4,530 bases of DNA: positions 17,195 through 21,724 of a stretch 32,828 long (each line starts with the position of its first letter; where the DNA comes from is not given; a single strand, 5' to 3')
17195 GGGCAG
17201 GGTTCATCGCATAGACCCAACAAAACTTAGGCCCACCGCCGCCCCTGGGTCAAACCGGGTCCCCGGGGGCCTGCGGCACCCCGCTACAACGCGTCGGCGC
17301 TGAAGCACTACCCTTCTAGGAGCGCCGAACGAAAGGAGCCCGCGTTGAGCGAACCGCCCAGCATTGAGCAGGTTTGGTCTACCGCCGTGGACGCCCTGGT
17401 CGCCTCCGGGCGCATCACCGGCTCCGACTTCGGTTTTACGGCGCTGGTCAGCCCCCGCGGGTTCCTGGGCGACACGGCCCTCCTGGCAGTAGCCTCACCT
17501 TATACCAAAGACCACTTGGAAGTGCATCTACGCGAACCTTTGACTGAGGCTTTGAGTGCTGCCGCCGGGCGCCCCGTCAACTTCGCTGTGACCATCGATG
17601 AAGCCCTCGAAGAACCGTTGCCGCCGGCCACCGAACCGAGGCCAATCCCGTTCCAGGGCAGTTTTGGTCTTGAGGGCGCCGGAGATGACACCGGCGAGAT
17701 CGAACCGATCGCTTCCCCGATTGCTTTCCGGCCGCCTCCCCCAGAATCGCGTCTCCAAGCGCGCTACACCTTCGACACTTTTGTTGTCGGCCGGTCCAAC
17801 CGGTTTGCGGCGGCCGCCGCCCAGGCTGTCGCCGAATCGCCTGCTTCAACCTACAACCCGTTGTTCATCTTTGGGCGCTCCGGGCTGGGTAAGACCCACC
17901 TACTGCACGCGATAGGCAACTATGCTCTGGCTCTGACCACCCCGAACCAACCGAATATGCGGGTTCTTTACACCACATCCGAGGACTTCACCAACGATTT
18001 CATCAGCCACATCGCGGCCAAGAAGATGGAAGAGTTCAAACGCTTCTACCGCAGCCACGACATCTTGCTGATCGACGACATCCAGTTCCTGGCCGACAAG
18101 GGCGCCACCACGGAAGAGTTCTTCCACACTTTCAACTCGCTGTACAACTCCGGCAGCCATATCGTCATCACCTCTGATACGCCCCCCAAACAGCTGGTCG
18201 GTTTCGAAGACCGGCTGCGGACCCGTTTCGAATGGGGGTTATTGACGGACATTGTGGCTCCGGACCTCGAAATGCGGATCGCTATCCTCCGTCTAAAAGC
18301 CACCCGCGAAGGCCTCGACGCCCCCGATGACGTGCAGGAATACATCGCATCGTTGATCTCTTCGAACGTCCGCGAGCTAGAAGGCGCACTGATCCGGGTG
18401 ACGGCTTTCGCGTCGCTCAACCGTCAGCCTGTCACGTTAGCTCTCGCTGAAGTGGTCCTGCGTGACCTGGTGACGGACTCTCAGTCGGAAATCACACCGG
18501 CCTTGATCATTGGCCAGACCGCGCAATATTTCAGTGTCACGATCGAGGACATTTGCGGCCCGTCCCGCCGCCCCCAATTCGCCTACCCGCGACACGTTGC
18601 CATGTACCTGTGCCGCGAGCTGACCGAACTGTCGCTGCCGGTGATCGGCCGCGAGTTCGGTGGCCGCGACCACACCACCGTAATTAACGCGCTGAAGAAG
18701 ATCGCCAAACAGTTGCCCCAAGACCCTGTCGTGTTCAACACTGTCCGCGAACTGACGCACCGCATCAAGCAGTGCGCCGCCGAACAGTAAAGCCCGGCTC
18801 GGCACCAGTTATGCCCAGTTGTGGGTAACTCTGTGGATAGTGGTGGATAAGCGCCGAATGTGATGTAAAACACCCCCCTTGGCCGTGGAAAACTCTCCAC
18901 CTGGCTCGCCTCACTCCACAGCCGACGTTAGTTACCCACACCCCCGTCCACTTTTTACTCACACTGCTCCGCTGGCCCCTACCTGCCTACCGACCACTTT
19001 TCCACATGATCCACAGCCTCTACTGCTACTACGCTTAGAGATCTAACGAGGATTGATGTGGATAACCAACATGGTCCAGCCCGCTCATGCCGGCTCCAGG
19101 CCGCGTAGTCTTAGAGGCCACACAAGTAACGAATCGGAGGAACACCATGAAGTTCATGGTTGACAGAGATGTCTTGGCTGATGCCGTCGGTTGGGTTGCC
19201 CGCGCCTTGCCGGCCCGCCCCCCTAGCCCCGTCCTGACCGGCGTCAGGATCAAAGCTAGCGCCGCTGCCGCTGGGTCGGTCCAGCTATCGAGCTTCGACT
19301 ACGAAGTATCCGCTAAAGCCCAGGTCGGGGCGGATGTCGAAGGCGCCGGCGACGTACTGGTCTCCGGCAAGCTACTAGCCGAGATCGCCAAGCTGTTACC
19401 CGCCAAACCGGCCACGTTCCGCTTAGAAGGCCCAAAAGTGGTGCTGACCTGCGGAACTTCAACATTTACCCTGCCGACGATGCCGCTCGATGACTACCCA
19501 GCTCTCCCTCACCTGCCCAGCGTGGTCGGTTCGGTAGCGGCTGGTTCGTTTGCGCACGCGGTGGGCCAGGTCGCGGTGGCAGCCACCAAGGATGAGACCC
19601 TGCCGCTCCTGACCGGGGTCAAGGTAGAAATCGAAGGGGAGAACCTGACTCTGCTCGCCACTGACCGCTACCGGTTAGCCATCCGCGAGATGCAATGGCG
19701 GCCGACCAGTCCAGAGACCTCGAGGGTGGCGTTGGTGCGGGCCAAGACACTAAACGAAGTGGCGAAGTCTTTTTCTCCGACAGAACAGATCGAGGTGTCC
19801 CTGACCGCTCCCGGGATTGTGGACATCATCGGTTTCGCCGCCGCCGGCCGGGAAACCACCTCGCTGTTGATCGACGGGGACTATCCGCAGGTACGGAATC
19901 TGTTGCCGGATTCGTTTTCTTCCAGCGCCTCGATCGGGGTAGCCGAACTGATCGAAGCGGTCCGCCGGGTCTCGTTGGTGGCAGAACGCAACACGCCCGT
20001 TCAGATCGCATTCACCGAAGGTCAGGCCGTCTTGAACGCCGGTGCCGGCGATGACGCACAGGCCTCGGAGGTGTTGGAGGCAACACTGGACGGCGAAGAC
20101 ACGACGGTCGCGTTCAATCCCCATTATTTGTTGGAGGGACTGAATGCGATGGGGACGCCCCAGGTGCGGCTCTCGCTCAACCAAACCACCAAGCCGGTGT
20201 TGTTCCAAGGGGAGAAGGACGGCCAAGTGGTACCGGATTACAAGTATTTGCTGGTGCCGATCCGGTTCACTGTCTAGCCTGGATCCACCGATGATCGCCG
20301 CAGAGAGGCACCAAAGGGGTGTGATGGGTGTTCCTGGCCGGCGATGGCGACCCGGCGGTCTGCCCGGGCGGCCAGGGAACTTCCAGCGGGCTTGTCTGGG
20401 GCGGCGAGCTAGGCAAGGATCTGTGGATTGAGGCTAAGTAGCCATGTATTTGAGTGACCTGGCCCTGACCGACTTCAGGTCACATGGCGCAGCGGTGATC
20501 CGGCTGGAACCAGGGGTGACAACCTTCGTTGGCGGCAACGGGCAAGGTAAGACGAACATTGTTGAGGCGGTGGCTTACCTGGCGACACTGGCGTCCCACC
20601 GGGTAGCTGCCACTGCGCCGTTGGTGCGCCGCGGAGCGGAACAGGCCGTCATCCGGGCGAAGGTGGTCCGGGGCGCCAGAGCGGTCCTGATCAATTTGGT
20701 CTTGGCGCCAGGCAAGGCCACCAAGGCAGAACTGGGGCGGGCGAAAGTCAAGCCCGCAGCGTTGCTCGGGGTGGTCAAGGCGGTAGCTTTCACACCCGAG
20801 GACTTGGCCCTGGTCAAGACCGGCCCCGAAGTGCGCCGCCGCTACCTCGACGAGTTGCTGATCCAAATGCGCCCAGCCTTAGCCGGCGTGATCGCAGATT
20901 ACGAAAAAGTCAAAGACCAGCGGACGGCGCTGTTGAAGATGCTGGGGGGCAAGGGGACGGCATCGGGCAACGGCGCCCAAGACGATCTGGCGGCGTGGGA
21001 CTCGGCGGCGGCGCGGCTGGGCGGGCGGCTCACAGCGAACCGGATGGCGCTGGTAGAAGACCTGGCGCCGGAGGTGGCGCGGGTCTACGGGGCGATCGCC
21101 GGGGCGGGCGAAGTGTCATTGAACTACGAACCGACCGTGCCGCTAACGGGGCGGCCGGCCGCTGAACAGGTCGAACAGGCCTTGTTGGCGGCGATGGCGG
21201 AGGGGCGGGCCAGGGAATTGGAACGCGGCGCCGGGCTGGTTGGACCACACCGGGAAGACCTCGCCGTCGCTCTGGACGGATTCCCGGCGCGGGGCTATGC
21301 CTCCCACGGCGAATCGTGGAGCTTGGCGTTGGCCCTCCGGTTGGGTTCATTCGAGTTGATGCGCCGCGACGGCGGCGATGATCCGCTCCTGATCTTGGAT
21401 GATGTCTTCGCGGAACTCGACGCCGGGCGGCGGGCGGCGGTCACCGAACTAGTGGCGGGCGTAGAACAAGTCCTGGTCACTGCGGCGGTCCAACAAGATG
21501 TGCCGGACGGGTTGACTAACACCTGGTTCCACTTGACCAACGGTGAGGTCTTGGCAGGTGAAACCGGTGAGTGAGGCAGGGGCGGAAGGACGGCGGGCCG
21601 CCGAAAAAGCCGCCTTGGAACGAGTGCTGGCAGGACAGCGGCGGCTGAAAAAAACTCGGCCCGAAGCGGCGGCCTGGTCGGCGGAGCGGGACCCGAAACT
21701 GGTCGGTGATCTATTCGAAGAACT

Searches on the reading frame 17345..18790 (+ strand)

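Call 66: search_protein_families(library=pfam, proteins=[window:17345-18790:+], max_evalue=0.00001)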
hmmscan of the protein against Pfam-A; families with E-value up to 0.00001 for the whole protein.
window:17345-18790:+ (481 aa): 3 families
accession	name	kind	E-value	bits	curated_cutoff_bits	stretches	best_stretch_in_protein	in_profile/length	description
PF00308.24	Bac_DnaA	-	2e-67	226.9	23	1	137-302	1-162/162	Bacterial DnaA ATPAse domain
PF08299.17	Bac_DnaA_C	-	7.5e-28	96.8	31.5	1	386-453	2-69/69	Bacterial dnaA protein helix-turn-helix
PF01695.23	IstB_IS21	-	2.9e-07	30.7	24.1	1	173-280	95-195/238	IstB-like ATP binding protein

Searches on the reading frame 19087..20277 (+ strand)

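Call 66: search_protein_families(library=pfam, proteins=[window:19087-20277:+], max_evalue=0.00001)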
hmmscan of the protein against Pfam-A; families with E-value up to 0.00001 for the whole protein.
window:19087-20277:+ (396 aa): 3 families
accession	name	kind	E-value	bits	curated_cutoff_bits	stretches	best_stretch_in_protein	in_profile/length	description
PF00712.24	DNA_pol3_beta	-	4.7e-40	136.9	24.4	2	21-141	1-120/120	DNA polymerase III beta subunit, N-terminal domain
PF02767.21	DNA_pol3_beta_2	-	5e-30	104.6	27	1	152-268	4-116/116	DNA polymerase III beta subunit, central domain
PF02768.20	DNA_pol3_beta_3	-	5.7e-28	97.6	27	1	270-382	1-114/121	DNA polymerase III beta subunit, C-terminal domain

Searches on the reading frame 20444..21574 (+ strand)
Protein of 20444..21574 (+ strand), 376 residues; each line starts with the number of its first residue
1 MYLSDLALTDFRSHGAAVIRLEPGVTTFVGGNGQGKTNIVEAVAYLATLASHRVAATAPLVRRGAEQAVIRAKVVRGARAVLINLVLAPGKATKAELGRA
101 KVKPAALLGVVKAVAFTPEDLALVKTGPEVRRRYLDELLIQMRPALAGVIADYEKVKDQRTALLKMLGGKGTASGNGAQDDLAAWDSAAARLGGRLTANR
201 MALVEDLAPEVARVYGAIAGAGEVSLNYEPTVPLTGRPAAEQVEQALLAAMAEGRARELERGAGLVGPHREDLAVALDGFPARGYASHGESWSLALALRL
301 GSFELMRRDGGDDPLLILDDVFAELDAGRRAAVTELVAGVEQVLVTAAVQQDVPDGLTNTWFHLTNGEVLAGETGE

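Call 66: search_protein_families(library=pfam, proteins=[window:20444-21574:+], max_evalue=0.00001)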
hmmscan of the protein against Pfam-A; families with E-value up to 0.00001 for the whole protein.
window:20444-21574:+ (376 aa): 3 families
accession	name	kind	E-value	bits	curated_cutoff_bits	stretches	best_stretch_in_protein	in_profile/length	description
PF02463.25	SMC_N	-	6.1e-15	55.7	40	1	2-351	1-200/220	RecF/RecN/SMC N terminal domain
PF13476.12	AAA_23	-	2.6e-07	31.9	27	1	6-48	2-44/201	AAA domain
PF13175.12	AAA_15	-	2.8e-06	27.6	32.1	1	1-48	1-48/374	AAA ATPase domain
